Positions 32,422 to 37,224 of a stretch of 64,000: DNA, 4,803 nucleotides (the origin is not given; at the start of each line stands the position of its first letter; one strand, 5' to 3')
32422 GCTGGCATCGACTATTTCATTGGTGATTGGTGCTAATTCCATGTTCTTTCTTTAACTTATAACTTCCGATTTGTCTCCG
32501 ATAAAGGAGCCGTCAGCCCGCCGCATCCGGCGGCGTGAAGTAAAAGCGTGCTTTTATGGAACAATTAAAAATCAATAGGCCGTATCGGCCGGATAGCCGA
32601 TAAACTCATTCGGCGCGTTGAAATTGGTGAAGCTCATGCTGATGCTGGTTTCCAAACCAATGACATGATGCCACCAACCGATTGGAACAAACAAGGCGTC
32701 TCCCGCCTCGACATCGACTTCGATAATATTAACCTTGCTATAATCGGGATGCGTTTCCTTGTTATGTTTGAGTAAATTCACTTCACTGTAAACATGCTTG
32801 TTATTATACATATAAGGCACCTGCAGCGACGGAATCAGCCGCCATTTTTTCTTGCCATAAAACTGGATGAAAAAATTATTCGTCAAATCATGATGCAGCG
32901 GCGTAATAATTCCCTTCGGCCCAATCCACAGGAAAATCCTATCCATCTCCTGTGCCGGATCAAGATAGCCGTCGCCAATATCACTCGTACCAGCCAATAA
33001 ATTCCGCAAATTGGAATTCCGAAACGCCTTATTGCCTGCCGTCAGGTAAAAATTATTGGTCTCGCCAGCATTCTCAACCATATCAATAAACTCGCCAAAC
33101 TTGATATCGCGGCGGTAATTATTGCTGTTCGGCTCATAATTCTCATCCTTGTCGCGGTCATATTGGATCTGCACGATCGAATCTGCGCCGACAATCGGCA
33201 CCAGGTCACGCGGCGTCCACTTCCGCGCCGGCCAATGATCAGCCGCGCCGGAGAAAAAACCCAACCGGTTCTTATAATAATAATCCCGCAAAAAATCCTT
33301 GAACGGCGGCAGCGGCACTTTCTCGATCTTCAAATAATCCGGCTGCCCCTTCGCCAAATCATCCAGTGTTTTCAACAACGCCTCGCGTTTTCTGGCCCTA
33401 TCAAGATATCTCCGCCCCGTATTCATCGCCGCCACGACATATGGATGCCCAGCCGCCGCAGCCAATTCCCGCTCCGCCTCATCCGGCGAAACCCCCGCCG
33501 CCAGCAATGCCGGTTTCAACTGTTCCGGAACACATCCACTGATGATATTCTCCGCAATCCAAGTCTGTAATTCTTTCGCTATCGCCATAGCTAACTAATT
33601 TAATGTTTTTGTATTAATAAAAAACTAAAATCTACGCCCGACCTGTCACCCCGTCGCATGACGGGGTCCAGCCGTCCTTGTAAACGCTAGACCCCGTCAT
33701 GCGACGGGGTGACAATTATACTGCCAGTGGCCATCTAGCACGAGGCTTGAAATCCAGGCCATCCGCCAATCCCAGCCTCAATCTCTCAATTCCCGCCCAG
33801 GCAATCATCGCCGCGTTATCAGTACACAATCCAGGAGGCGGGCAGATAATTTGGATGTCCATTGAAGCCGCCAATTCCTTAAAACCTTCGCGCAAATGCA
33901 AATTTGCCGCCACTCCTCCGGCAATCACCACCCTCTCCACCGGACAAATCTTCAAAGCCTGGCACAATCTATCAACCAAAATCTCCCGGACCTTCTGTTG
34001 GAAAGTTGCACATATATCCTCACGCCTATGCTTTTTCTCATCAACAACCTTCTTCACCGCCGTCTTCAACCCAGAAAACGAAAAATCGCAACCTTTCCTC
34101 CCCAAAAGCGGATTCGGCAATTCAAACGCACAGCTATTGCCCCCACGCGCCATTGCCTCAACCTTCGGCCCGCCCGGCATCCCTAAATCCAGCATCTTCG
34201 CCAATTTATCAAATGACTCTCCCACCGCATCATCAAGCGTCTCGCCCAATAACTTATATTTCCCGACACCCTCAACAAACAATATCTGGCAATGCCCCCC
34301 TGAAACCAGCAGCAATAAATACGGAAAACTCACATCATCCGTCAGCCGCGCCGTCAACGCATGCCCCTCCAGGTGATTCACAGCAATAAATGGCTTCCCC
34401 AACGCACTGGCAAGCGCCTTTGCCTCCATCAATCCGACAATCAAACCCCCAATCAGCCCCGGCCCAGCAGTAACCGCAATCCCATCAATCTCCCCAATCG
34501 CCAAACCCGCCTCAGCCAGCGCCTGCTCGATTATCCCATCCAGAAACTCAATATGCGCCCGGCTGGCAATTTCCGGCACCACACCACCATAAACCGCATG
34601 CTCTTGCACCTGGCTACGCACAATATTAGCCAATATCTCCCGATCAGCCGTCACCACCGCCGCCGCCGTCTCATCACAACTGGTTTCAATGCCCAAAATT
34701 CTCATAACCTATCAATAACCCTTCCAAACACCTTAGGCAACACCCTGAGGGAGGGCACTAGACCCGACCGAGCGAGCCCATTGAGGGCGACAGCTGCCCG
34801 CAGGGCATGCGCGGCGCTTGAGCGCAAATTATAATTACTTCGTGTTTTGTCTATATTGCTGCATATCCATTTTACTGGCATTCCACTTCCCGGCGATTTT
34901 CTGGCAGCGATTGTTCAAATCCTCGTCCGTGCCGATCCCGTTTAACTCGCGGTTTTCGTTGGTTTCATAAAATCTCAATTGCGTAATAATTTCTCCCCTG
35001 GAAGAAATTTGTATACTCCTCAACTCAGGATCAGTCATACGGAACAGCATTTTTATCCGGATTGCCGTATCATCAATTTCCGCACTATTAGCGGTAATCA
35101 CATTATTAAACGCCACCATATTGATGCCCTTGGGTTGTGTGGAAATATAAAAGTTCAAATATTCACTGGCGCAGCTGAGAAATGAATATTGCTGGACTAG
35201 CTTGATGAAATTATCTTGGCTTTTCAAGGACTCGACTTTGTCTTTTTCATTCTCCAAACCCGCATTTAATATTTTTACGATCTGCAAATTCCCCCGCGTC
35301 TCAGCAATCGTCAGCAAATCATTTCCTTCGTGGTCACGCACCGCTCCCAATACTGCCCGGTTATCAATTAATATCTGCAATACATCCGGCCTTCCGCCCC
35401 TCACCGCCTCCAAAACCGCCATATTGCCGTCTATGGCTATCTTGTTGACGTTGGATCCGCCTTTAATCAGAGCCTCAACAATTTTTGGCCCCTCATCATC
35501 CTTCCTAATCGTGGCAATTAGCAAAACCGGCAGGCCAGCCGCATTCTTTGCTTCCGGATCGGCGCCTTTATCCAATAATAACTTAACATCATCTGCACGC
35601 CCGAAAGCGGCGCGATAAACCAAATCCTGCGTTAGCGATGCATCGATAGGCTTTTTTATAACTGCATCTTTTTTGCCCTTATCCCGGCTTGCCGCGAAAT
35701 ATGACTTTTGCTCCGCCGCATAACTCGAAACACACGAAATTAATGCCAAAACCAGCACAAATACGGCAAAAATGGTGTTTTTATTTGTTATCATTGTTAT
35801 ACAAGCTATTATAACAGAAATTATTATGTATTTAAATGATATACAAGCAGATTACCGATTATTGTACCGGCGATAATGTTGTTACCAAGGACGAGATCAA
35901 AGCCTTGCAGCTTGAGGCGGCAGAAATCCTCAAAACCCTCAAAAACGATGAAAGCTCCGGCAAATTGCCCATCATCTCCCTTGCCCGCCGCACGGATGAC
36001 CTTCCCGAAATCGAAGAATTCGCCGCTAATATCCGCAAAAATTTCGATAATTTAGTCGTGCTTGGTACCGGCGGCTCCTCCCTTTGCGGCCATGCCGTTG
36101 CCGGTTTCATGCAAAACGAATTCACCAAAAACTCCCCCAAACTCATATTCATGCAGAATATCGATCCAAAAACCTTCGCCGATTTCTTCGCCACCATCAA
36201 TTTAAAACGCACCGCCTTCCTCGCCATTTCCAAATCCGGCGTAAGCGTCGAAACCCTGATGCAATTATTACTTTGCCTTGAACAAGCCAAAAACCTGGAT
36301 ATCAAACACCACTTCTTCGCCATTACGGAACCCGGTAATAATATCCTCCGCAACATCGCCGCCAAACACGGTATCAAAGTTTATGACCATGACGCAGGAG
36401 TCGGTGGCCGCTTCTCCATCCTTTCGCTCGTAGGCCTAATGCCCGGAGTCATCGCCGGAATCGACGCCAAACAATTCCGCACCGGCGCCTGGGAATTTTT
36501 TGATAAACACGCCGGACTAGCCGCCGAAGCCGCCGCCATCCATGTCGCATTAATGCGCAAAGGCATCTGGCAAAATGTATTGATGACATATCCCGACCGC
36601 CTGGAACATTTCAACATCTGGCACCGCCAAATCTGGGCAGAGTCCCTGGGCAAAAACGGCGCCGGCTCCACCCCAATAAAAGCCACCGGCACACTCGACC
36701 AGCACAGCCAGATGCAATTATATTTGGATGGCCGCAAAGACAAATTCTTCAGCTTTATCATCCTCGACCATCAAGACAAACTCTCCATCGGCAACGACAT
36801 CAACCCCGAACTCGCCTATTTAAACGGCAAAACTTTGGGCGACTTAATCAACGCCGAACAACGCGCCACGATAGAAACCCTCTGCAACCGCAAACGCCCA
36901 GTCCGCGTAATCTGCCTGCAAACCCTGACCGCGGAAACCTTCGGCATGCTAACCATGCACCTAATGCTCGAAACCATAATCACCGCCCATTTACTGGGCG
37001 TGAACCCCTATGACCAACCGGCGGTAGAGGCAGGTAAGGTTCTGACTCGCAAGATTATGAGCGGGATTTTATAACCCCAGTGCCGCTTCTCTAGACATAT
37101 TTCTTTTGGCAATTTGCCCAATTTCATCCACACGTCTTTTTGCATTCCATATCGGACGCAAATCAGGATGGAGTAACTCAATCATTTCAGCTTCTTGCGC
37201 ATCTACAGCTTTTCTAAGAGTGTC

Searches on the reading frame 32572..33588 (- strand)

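Call 44: search_protein_families(library=pfam, max_evalue=0.001, proteins=[window:32572-33588:-])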
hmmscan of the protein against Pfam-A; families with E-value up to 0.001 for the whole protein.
window:32572-33588:- (338 aa): 3 families
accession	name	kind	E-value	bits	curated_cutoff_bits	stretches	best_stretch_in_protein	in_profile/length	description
PF13621.12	Cupin_8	-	3.7e-31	109.4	27.4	1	100-320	6-244/252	Cupin-like domain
PF08007.18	JmjC_2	-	1.4e-10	41.3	22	1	230-326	39-122/127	JmjC domain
PF02373.28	JmjC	-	4.2e-06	27.6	24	1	220-319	2-111/114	JmjC domain, hydroxylase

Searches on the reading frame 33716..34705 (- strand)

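Call 44: search_protein_families(library=pfam, max_evalue=0.001, proteins=[window:33716-34705:-])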
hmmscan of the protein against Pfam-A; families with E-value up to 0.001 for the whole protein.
window:33716-34705:- (329 aa): 3 families
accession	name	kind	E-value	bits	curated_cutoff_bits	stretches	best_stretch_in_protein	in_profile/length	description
PF00814.31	TsaD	-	1.1e-95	320.7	24.8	1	23-303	1-264/264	tRNA N6-adenosine threonylcarbamoyltransferase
PF02543.21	Carbam_trans_N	-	3.6e-07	30.4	24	0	222-272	267-317/346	Carbamoyltransferase N-terminus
PF22521.2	HypF_C_2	-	2.2e-06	28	27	1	213-289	149-227/241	Carbamoyltransferase, Kae1-like Domain, second subdomain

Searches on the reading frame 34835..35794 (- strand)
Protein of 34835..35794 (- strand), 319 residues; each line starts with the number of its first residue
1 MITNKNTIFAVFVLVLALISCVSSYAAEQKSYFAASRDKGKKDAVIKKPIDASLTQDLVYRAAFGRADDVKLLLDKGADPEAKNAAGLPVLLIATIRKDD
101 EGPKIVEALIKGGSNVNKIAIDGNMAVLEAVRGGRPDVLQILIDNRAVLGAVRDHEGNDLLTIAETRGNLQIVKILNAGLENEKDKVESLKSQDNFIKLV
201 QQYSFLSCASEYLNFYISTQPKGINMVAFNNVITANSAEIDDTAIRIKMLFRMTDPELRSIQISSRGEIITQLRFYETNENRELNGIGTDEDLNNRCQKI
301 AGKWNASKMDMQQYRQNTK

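Call 44: search_protein_families(library=pfam, max_evalue=0.001, proteins=[window:34835-35794:-])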
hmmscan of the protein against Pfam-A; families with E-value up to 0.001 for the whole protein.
window:34835-35794:- (319 aa): 4 families
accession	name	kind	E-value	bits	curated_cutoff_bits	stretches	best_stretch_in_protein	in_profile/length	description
PF13637.12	Ank_4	-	6.9e-11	42.6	22.7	0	130-176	4-49/50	Ankyrin repeats (many copies)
PF12796.13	Ank_2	-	6.4e-10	39.9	27.3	1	102-177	8-80/90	Ankyrin repeats (3 copies)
PF00023.36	Ank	-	1.3e-08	35.1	21.1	0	62-84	9-32/33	Ankyrin repeat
PF13606.12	Ank_3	-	0.00026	21.6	22.3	0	122-146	1-25/30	Ankyrin repeat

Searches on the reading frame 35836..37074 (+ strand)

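Call 74: search_protein_families(library=pfam, max_evalue=0.0001, proteins=[window:35836-37074:+])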
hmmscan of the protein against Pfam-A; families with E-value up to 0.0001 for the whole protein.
window:35836-37074:+ (412 aa): 1 family
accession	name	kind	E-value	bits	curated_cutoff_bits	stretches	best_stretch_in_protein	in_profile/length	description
PF00342.24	PGI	-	2.8e-22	79.5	22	1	65-409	91-467/486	Phosphoglucose isomerase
